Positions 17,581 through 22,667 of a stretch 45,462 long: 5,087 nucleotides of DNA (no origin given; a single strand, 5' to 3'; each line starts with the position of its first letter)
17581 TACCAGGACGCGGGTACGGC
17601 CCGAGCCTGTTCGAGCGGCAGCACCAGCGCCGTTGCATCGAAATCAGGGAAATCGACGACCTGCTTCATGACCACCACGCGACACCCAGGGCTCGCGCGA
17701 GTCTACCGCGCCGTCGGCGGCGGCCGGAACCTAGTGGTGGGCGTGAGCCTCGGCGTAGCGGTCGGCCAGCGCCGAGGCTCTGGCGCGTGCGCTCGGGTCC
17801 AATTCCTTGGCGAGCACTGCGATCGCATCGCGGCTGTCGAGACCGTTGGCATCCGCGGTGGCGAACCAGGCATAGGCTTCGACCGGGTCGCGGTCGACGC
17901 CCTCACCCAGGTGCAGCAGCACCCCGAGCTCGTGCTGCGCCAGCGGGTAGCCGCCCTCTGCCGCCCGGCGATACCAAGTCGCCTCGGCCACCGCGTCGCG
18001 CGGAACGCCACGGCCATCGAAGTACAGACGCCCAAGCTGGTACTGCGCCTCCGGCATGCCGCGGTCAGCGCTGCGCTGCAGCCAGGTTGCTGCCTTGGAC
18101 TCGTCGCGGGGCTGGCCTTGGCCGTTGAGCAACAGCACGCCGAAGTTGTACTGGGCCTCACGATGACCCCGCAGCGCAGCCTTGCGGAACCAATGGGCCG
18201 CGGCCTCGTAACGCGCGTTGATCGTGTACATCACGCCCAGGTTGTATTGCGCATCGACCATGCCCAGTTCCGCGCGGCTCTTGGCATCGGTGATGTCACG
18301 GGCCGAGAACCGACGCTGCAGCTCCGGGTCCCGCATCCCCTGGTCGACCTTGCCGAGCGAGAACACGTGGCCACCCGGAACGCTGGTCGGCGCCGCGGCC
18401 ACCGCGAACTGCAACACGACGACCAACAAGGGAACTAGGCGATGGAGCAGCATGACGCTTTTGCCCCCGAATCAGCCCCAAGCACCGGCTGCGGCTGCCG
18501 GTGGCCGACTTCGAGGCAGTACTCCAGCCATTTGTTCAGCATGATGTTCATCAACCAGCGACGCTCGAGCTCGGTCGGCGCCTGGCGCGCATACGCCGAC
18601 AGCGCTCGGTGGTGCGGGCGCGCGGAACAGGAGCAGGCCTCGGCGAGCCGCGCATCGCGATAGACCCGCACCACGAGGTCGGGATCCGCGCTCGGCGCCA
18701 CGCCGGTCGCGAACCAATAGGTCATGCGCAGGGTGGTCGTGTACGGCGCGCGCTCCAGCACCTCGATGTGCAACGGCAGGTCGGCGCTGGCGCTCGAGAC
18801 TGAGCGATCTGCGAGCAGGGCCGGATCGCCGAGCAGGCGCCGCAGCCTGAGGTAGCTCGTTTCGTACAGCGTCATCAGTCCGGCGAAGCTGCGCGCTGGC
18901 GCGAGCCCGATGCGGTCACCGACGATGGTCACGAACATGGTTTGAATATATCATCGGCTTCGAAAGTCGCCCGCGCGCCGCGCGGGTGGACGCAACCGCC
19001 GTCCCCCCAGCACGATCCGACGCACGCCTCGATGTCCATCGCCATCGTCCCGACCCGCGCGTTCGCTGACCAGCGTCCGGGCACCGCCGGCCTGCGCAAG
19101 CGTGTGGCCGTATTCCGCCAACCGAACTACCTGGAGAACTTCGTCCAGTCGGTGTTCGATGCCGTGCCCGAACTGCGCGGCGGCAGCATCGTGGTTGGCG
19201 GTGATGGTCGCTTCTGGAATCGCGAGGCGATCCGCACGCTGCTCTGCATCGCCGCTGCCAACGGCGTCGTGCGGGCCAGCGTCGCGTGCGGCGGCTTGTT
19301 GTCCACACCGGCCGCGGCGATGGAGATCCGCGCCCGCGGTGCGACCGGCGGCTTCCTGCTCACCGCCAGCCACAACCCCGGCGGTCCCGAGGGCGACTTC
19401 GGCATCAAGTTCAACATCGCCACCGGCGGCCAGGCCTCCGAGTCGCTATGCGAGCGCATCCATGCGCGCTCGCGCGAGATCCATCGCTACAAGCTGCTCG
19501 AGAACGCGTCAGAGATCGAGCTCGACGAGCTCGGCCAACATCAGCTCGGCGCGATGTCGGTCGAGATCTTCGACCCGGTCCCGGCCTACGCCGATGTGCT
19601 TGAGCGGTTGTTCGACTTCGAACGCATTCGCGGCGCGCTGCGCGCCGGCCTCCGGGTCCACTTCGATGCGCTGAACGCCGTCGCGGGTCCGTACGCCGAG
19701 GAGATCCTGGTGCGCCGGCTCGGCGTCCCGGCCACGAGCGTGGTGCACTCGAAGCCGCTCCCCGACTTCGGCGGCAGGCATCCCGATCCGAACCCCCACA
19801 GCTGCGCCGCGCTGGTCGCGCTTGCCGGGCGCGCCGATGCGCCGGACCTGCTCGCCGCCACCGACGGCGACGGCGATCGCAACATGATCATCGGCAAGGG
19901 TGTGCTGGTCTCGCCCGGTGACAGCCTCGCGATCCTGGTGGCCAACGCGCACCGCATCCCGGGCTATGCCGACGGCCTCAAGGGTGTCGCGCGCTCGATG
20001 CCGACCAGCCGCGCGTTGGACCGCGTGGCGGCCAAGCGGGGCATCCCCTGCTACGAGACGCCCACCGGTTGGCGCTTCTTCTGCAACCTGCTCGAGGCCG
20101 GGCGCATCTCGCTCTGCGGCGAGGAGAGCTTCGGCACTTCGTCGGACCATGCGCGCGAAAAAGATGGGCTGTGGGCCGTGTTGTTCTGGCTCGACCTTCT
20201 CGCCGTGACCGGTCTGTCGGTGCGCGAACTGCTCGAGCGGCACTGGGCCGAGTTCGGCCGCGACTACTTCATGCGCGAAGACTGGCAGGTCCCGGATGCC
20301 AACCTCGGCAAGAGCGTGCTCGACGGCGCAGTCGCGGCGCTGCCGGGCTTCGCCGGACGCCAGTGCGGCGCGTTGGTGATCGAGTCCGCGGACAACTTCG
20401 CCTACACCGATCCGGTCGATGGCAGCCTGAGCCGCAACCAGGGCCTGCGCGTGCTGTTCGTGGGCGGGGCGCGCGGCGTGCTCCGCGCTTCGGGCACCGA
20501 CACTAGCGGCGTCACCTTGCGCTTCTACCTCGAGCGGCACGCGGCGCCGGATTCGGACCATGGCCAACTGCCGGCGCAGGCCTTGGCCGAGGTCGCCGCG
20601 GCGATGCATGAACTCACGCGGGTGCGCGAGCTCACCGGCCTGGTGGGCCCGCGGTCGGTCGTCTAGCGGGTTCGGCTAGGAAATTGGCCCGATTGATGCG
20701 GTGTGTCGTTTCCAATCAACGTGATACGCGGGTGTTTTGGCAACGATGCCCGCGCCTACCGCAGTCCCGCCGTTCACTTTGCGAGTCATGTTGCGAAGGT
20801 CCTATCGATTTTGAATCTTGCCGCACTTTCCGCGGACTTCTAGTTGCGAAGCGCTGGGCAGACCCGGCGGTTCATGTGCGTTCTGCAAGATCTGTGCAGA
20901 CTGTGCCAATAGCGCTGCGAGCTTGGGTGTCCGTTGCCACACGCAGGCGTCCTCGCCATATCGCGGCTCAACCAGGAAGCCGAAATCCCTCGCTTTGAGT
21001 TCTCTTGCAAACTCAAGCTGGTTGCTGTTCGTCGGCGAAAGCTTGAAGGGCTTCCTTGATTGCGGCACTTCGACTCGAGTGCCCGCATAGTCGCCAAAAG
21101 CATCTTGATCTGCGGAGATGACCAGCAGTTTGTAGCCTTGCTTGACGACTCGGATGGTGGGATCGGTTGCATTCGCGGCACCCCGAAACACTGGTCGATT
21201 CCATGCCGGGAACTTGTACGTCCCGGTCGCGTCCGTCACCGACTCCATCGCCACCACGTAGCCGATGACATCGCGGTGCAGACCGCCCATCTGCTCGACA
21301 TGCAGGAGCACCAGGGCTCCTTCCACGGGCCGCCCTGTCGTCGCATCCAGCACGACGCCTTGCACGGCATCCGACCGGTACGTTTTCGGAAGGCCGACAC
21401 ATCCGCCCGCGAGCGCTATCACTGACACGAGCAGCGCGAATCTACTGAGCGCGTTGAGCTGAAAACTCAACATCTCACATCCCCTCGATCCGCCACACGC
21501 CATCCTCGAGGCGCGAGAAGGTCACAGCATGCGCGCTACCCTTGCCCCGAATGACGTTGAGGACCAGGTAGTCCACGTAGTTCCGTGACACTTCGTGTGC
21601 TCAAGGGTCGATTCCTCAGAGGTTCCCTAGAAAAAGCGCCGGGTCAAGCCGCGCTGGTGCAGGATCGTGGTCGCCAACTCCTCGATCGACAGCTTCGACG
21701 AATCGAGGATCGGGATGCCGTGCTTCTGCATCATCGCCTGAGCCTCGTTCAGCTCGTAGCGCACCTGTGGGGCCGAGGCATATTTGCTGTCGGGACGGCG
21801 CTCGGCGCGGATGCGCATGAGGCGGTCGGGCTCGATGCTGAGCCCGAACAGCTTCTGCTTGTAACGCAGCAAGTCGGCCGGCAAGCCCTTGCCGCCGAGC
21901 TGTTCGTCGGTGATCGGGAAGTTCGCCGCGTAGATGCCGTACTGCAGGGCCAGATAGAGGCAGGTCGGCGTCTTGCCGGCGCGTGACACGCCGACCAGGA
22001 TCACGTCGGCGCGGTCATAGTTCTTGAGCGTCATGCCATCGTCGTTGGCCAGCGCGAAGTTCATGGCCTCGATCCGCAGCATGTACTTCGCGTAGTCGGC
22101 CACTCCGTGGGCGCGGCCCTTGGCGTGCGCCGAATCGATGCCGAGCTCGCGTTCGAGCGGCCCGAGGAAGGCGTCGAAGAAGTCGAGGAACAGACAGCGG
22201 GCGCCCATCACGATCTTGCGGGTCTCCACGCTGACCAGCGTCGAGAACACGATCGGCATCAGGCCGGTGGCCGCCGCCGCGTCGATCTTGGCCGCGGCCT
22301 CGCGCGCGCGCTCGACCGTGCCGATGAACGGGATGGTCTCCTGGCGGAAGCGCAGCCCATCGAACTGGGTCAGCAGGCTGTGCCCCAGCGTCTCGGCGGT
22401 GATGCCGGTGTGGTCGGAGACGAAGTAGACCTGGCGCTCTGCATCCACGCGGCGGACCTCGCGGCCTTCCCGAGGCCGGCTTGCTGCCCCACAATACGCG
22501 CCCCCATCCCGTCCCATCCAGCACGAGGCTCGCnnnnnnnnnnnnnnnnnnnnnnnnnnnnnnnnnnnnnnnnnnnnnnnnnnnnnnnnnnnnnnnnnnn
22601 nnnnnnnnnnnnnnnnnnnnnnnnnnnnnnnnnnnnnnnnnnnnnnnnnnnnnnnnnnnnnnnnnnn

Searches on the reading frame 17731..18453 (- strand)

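Call 18: search_protein_families(library=pfam, proteins=[window:17731-18453:-], max_evalue=0.0001)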
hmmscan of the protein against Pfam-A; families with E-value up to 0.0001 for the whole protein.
window:17731-18453:- (240 aa): 2 families
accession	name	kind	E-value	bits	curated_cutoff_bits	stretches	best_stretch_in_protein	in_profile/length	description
PF08238.18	Sel1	-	9.9e-29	99.2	30.7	3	99-132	2-35/36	Sel1 repeat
PF23310.1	TPR_27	-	1.2e-06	28.6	27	1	64-116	26-79/110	Plant tetratrico peptide repeats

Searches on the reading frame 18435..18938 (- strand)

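Call 19: search_protein_families(library=pfam, proteins=[window:18435-18938:-], max_evalue=0.0001)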
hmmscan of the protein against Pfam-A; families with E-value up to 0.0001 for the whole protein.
window:18435-18938:- (167 aa): 1 family
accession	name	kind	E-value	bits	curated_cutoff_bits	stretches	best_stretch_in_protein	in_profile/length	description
PF06853.17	DUF1249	-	5.6e-28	97.7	25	1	31-147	1-116/116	Protein of unknown function (DUF1249)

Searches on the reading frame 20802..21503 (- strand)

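Call 19: search_protein_families(library=pfam, proteins=[window:20802-21503:-], max_evalue=0.0001)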
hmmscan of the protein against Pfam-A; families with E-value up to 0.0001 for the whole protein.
window:20802-21503:- (233 aa): 1 family
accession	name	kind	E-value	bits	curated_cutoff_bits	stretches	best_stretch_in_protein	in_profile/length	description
PF13620.12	CarboxypepD_reg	-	3.7e-05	24.4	32.3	1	47-100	2-44/82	Carboxypeptidase regulatory-like domain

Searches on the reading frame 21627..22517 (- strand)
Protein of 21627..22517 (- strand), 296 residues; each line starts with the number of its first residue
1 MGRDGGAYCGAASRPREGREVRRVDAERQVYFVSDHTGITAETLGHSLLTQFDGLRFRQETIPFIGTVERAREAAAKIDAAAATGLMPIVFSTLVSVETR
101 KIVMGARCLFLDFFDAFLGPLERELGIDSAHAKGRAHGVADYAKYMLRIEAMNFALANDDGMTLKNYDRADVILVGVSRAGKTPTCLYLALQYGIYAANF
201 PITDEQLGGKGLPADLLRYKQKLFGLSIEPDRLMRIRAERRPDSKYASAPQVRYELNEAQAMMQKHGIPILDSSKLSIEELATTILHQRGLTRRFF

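Call 19: search_protein_families(library=pfam, proteins=[window:21627-22517:-], max_evalue=0.0001)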
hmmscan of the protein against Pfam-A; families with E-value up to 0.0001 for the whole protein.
window:21627-22517:- (296 aa): 1 family
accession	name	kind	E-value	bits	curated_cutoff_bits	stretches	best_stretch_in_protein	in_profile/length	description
PF03618.20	Kinase-PPPase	-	1.7e-75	254.5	23.5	1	30-286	1-256/256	Kinase/pyrophosphorylase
